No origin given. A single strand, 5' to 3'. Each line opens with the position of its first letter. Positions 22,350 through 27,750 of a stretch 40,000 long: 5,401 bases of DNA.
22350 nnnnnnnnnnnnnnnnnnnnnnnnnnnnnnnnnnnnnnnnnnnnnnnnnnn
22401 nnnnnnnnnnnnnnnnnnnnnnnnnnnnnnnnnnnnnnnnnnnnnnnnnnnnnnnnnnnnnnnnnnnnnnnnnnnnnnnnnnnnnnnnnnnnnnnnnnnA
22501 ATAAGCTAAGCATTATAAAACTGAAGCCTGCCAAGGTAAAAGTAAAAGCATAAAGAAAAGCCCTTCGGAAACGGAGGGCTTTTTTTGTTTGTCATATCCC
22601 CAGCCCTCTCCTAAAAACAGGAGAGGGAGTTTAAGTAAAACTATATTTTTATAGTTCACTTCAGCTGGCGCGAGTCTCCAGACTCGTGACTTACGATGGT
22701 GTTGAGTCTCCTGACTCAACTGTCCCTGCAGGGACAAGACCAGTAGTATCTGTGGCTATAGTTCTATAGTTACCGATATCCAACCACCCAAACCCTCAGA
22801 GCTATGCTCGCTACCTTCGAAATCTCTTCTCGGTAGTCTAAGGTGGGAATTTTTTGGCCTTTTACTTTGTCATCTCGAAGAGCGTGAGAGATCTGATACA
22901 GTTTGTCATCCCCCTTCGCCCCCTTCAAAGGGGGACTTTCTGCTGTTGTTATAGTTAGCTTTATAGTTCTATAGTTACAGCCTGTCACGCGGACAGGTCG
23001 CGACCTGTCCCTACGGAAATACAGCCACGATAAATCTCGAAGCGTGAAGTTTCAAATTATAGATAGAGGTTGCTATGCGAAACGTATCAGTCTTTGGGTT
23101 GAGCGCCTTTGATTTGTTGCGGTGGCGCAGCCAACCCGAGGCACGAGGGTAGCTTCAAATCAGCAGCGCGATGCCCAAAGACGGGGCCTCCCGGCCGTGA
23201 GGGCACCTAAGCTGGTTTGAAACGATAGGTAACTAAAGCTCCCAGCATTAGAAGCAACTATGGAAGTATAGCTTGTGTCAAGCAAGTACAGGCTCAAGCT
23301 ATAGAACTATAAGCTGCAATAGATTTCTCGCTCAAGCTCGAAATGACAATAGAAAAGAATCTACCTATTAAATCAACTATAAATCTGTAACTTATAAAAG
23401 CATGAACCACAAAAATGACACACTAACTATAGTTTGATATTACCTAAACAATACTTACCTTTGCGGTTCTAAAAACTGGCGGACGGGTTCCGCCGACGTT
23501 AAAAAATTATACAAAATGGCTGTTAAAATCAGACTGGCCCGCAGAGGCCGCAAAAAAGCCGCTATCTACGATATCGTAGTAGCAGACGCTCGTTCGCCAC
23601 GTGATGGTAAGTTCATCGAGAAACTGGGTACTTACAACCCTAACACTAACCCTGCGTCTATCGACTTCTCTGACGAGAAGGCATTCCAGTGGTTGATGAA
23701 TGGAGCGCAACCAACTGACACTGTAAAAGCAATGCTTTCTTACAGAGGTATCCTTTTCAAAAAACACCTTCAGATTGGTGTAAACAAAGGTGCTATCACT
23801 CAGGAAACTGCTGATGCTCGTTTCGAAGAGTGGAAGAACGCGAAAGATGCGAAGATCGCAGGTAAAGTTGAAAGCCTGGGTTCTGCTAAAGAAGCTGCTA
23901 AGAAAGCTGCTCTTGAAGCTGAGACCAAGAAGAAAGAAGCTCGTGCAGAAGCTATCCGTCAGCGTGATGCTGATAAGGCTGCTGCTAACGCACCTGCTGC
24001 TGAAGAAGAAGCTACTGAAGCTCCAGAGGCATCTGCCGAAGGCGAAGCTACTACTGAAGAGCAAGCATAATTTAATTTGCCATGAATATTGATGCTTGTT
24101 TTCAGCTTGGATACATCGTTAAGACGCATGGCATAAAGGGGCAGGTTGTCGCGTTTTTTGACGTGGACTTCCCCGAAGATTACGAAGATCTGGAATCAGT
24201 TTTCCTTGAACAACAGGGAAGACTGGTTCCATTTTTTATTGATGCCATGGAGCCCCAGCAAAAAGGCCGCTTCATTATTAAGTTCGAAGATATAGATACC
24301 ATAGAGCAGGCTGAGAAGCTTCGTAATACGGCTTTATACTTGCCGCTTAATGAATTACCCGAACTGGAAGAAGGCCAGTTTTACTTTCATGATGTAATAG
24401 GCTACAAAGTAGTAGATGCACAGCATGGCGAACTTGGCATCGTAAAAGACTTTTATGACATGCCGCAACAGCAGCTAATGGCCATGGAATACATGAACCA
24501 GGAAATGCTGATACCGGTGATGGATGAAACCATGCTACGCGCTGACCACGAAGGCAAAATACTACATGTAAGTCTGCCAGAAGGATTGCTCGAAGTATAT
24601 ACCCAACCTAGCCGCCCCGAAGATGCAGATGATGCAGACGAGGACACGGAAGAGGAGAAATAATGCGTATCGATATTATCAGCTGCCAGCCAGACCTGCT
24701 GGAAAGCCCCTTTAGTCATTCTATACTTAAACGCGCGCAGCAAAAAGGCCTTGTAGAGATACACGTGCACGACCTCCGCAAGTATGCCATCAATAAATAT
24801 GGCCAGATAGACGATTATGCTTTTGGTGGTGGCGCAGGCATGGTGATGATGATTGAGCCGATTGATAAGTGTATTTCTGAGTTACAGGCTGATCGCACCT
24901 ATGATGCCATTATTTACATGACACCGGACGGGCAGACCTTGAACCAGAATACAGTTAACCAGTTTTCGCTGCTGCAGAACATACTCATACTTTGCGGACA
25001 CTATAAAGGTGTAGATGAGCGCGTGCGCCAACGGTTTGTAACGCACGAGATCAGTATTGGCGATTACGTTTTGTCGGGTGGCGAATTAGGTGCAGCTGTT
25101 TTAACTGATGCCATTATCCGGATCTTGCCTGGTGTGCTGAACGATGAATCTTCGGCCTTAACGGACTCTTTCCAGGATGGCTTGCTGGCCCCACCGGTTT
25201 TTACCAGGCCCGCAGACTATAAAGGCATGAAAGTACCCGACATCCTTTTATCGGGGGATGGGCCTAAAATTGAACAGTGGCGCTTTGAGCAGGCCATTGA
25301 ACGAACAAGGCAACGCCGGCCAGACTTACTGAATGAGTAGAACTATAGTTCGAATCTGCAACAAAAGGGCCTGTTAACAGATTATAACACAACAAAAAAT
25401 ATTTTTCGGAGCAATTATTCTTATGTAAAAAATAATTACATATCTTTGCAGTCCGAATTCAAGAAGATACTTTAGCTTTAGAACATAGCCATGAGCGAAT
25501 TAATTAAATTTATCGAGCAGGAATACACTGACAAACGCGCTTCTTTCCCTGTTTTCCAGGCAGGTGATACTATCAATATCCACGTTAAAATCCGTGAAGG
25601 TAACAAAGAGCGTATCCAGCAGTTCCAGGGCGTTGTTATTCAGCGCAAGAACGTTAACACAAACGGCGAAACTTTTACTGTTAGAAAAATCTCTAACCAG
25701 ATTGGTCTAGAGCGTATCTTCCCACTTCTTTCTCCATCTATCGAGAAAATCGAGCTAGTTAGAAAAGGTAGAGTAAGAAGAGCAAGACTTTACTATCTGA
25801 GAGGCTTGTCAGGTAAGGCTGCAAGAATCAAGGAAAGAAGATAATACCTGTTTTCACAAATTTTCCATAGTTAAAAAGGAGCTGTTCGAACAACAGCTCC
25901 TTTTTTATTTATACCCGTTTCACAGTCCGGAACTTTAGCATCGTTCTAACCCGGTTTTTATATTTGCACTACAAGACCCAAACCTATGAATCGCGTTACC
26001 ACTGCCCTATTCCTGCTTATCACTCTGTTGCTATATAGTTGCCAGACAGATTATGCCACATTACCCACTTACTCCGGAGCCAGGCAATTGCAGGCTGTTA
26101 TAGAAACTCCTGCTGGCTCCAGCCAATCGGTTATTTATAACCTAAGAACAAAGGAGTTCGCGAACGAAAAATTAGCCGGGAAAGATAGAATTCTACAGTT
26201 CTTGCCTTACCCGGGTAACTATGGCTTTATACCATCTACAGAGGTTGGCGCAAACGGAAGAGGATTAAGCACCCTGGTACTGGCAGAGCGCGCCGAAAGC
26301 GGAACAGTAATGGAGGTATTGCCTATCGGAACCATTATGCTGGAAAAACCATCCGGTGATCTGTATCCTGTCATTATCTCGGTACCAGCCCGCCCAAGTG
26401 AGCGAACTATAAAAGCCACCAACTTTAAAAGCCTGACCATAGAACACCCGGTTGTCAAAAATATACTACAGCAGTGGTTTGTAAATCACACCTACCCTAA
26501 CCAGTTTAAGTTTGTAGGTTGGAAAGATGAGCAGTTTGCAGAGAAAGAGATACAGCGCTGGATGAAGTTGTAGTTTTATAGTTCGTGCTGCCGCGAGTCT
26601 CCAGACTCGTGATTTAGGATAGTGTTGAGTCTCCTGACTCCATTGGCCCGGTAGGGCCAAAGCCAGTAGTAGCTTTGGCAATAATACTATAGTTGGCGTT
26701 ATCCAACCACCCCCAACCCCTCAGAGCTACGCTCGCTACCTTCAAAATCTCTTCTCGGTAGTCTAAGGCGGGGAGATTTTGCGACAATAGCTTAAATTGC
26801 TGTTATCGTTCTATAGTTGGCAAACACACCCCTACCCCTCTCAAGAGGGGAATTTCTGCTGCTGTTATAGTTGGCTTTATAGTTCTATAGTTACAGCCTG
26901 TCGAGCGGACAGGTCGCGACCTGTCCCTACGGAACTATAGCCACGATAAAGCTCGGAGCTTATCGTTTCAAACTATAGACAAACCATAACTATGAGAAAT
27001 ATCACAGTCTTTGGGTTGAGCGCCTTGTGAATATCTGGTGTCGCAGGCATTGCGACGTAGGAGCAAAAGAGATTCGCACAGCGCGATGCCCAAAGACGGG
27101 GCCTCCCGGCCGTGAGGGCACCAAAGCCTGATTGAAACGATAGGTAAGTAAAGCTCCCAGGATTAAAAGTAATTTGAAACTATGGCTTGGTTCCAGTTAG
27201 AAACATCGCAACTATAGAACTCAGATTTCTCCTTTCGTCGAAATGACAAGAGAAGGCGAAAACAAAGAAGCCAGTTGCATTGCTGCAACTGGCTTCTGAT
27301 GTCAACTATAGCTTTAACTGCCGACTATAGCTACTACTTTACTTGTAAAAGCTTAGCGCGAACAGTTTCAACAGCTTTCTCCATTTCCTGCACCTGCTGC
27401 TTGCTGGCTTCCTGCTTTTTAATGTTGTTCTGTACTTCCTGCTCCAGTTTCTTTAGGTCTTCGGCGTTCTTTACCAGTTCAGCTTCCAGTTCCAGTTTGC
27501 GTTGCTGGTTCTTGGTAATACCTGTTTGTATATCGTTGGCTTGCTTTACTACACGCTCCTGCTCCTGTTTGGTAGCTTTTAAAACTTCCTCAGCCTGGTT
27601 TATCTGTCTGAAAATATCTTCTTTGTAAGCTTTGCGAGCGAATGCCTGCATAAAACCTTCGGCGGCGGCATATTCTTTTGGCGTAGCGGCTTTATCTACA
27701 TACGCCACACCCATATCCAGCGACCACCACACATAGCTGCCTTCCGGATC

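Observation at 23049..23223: Conserved ~180-nt multi-helix core with compensatory changes: candidate novel structured RNA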

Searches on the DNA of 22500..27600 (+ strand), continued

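Call 36: search_with_rna_model(model_id=R1, sources=[window, L001, L002, L003, L004, L005, L006, L007, L008, L009, L010, L011, L013, L014, L015, L017, L018, L019, L021, L022, L023, L024, L025, L026, L027, L028, L029, L030, L031, L033, L034, L035, L038, L039, L040, L041, L042, L043, L044, L045, L046, L047, L048, L049, L050, L051, L052, L053, L054, L055, L056, L057, L058, L059, L060, L061, L062, L063, L064, L065, L066, L068, L070, L071, L074, L096, L112, L114, L121, L146], max_evalue=1e-25, make_alignment=true)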
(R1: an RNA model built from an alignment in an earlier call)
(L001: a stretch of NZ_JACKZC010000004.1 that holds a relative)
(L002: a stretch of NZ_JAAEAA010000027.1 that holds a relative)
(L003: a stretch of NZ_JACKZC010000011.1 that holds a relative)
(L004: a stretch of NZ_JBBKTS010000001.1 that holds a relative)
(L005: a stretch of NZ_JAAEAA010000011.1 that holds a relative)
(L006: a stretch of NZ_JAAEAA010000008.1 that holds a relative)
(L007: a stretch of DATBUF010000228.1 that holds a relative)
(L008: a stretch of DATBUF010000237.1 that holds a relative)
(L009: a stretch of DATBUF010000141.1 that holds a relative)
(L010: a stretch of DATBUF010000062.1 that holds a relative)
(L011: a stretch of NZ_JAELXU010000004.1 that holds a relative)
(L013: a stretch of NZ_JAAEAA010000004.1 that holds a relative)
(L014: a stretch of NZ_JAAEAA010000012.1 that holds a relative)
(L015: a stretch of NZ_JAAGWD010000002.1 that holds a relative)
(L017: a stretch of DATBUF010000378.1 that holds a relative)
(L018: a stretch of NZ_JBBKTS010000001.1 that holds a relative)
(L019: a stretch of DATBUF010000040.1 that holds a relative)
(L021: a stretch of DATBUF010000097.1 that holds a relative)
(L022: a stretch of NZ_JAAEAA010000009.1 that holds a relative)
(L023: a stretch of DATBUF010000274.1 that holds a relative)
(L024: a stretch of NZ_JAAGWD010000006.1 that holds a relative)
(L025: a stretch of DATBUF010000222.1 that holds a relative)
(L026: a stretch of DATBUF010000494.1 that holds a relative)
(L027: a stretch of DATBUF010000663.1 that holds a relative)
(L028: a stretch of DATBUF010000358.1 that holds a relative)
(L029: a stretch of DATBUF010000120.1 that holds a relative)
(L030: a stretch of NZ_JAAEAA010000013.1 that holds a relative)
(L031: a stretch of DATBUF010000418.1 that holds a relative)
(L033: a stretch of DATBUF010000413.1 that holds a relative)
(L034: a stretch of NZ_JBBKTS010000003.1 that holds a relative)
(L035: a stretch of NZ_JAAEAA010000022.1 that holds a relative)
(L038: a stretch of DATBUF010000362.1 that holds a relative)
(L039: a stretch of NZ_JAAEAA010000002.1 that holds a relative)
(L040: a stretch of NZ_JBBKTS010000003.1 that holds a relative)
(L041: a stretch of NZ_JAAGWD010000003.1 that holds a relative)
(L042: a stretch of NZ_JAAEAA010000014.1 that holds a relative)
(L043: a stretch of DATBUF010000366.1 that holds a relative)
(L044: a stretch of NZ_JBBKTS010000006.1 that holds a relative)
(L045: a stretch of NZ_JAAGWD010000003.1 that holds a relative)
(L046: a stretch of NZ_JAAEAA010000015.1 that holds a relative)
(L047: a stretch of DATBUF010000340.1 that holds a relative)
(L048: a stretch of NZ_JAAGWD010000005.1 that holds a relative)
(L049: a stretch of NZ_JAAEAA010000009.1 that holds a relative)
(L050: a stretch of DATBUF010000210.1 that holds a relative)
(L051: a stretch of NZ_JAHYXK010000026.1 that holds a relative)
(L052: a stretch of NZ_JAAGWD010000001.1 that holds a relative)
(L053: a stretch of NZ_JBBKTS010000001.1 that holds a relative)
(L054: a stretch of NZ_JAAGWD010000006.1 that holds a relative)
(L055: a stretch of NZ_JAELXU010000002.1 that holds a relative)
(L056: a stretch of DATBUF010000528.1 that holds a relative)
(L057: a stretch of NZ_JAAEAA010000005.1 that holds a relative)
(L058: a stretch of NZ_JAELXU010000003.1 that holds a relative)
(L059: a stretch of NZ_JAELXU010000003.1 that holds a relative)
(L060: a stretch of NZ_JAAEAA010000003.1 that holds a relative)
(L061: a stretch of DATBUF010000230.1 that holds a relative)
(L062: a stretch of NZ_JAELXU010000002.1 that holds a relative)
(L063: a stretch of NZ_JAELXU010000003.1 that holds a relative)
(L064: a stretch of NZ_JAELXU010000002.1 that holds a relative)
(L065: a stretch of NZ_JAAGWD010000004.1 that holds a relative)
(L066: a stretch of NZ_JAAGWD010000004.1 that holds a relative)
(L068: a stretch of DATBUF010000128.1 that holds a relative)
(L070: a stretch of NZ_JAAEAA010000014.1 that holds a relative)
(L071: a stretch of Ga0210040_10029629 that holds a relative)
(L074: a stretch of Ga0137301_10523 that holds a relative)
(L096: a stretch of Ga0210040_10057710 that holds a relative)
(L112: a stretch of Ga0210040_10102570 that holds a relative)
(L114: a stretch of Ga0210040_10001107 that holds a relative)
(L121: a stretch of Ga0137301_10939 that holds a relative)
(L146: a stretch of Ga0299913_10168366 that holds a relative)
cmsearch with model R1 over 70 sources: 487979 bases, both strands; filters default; matches with E-value up to 1e-25: 71.
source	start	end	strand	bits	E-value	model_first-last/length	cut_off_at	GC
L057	6234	6375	-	162.6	8.7e-52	1-141/141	no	0.56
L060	1725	1865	-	159.6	9e-51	1-141/141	no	0.56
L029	192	332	+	159.3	1.1e-50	1-141/141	no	0.6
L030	2170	2311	-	158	3.1e-50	1-141/141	no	0.58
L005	2234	2374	-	157.2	5.5e-50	1-141/141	no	0.58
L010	1749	1889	-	156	1.4e-49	1-141/141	no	0.59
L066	624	764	+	155.5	2e-49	1-141/141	no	0.61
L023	3172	3312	-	155.3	2.4e-49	1-141/141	no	0.58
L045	4621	4762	-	154.8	3.6e-49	1-141/141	no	0.54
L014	2449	2589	+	154.2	5.5e-49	1-141/141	no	0.6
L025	1216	1356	+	154.2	5.6e-49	1-141/141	no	0.57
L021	4223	4363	-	153.3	1.1e-48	1-141/141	no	0.59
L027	1932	2073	+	152.8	1.7e-48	1-141/141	no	0.6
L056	230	369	+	152.3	2.5e-48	1-141/141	no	0.58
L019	343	483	-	151.1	6.3e-48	1-141/141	no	0.59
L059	6370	6511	+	150.7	8.3e-48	1-141/141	no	0.56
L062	4245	4387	+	150.3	1.2e-47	1-141/141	no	0.56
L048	5189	5328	+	149.8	1.7e-47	1-141/141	no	0.55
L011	2360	2498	-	149.6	1.9e-47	1-141/141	no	0.55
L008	2128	2268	-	149.5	2.2e-47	1-141/141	no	0.59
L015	5054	5197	+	149.4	2.4e-47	1-141/141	no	0.64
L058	2604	2743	-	148.6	4.3e-47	1-141/141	no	0.58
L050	1278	1417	+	148.5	4.6e-47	1-141/141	no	0.57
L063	4337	4476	-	148.1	6.3e-47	1-141/141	no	0.56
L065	3932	4075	+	148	6.6e-47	1-141/141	no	0.6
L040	4333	4472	-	148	6.9e-47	1-141/141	no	0.51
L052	5014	5157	+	148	6.9e-47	1-141/141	no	0.6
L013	2519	2658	-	147.7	8.7e-47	1-141/141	no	0.59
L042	3739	3878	+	147.6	9.1e-47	1-141/141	no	0.6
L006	6230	6369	+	147.6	9.6e-47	1-141/141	no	0.59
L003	920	1061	-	147.2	1.3e-46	1-141/141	no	0.58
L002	7826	7967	-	146.6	2e-46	1-141/141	no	0.57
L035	4530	4669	+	146.4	2.4e-46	1-141/141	no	0.6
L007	2590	2728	+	146.1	3.1e-46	1-141/141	no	0.58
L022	1117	1256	-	145.8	3.7e-46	1-141/141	no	0.6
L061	82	220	+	145.4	5e-46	1-141/141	no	0.57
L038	76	217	+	145.1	6.2e-46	1-141/141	no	0.58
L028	239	377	+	144.8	8.2e-46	1-141/141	no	0.57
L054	2747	2885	+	144.5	9.9e-46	1-141/141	no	0.56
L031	396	534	+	144.4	1.1e-45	1-141/141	no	0.58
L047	4035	4173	-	143.9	1.7e-45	1-141/141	no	0.6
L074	2031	2168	-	143.3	2.5e-45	1-141/141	no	0.57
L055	5702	5840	-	142.9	3.5e-45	1-141/141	no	0.55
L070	3407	3546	+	142.8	3.8e-45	1-141/141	no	0.57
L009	3832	3970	-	142.6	4.4e-45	1-141/141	no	0.58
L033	4211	4349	-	142.3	5.5e-45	1-141/141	no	0.58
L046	2483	2621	-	142.3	5.7e-45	1-141/141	no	0.55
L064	7130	7268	+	139.9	3.4e-44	1-141/141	no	0.58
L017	1729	1867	+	139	6.9e-44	1-141/141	no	0.58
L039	7083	7222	-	138.3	1.2e-43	1-141/141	no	0.57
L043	2991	3129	-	138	1.6e-43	1-141/141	no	0.59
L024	1537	1676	+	137.9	1.6e-43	1-141/141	no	0.56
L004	1863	2004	-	137.4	2.5e-43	1-141/141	no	0.51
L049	6242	6403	+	137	3.3e-43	1-141/141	no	0.59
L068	952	1090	-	136.6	4.6e-43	1-141/141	no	0.58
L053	1688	1831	-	136.3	5.5e-43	1-141/141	no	0.58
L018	4059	4197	-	135.8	8.2e-43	1-141/141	no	0.54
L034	2993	3137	-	135.8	8.5e-43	1-141/141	no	0.57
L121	161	300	+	133.6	4.6e-42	1-141/141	no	0.53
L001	4183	4323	+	130.8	4e-41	1-141/141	no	0.61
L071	3185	3323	+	130.4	5.6e-41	1-141/141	no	0.57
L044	4270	4410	-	129.3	1.3e-40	1-141/141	no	0.55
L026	173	309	+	125.8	2e-39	1-141/141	no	0.53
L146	1250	1390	-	122.1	3.3e-38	1-141/141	no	0.53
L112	191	350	-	121.2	6.9e-38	1-141/141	no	0.59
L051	3711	3851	+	120.6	1e-37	1-141/141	no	0.55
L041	5459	5601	-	120.3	1.3e-37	1-141/141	no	0.64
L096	337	479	+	109.1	7.4e-34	1-141/141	no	0.65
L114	980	1118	-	104.4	2.9e-32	1-141/141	no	0.65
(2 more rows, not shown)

Alignment A6: 71 matches aligned to the model, 187 columns, each read 5' to 3' on its own strand. Consensus structure (alignment columns), stored with it:
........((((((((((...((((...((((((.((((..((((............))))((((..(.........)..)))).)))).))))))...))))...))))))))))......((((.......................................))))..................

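Call 41: search_dna_similar(query=window:22950-23320:+, collection=plasmids, mode=distant, max_rows=20)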
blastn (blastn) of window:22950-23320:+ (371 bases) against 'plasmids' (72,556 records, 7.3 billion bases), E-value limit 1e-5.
No match.
